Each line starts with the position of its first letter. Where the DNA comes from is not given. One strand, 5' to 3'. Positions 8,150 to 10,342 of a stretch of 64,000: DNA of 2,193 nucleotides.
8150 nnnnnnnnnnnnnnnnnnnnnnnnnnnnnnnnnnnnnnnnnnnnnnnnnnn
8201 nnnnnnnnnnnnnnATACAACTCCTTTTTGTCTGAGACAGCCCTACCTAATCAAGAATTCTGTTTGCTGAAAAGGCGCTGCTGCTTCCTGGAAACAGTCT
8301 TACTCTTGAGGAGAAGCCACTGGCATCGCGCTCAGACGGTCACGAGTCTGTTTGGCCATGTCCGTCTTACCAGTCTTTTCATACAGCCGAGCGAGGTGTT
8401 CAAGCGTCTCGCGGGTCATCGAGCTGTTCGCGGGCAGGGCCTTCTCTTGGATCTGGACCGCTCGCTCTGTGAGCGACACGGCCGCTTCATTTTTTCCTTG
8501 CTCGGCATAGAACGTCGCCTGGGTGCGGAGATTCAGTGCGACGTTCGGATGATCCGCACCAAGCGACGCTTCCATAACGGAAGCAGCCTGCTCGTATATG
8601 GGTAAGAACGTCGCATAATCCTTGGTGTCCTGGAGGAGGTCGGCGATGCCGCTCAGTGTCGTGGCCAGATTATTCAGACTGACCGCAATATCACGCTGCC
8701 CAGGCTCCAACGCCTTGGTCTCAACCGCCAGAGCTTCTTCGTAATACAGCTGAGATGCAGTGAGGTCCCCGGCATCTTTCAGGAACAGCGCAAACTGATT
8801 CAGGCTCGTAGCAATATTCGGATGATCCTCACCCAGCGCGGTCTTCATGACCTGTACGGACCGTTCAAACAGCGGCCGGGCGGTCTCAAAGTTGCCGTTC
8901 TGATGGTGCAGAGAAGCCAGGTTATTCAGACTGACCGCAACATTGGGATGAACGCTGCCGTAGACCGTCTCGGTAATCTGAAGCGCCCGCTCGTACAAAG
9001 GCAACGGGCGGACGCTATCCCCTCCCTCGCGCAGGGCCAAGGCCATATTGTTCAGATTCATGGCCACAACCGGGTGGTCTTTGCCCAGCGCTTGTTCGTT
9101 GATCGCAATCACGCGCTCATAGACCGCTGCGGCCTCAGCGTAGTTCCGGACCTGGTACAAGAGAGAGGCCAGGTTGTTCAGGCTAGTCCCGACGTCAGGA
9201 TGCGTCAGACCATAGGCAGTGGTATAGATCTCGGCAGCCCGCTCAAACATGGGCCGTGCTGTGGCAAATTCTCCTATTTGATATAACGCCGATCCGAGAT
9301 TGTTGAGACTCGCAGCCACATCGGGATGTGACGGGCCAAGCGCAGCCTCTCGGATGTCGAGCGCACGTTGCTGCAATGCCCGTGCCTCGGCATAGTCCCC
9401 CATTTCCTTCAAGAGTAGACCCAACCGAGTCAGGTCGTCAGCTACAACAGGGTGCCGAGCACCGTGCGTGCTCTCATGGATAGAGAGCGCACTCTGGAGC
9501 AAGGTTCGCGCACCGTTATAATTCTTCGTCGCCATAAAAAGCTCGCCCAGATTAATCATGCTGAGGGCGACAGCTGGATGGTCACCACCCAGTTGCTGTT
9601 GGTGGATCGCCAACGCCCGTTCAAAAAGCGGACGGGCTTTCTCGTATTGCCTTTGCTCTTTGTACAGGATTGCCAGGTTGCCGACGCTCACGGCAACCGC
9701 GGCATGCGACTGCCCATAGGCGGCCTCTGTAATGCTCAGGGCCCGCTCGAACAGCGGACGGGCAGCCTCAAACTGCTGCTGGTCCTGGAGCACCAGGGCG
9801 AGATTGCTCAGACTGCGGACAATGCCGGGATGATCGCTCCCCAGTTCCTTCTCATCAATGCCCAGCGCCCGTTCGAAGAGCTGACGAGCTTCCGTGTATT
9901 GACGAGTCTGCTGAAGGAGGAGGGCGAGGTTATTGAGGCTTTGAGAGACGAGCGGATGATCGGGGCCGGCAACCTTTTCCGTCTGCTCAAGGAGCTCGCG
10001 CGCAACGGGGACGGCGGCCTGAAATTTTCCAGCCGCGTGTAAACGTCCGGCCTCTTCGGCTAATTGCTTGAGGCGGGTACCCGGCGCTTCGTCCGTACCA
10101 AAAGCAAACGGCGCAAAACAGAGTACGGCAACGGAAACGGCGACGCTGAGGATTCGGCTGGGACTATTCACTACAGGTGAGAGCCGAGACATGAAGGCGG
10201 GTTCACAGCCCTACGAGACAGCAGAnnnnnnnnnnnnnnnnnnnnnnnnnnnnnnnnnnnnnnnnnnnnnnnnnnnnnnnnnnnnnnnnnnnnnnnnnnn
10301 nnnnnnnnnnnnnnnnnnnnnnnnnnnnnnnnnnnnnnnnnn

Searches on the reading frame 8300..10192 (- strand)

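Call 8: search_protein_families(library=pfam, proteins=[window:8300-10192:-], max_evalue=0.001)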
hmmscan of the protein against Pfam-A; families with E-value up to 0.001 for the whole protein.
window:8300-10192:- (630 aa): 23 families
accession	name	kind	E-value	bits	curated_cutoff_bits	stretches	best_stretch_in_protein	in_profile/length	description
PF13424.12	TPR_12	-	3.5e-142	463.3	30.1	12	255-324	7-76/77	Tetratricopeptide repeat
PF13374.12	TPR_10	-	6.7e-118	382.2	27.5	9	336-374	3-41/42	Tetratricopeptide repeat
PF24885.1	TPR_NPHP3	-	2.2e-100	335.4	100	8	45-154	102-212/239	Nephrocystin-3 TPR domain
PF07719.23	TPR_2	-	2.5e-41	136.8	27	2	85-114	3-32/34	Tetratricopeptide repeat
PF00515.34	TPR_1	-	1.6e-40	135.7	27.8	2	84-115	2-33/34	Tetratricopeptide repeat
PF13181.12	TPR_8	-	1.4e-39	131.3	25.7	1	84-115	2-33/34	Tetratricopeptide repeat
PF13176.12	TPR_7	-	9.2e-36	119.3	27.9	0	337-368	1-32/36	Tetratricopeptide repeat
PF13432.12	TPR_16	-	1.2e-26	93.2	32.7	4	256-324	2-62/65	Tetratricopeptide repeat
PF13431.12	TPR_17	-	3.1e-21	74.2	24.4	0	415-439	9-33/34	Tetratricopeptide repeat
PF13428.12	TPR_14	-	8e-21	72.9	23.5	0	173-199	7-33/44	Tetratricopeptide repeat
PF14559.12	TPR_19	-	9.4e-19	68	25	1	179-237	3-53/68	Tetratricopeptide repeat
PF17874.7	TPR_MalT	-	9.8e-15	55.1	45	1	206-325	77-193/336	MalT-like TPR region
PF13174.12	TPR_6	-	9.6e-12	45.2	26.3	0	173-195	6-28/33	Tetratricopeptide repeat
PF13371.12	TPR_9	-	2.6e-09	37.4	35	0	265-322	9-58/73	Tetratricopeptide repeat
PF07721.20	TPR_4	-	3.4e-09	36.9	27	0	126-150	2-26/26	Tetratricopeptide repeat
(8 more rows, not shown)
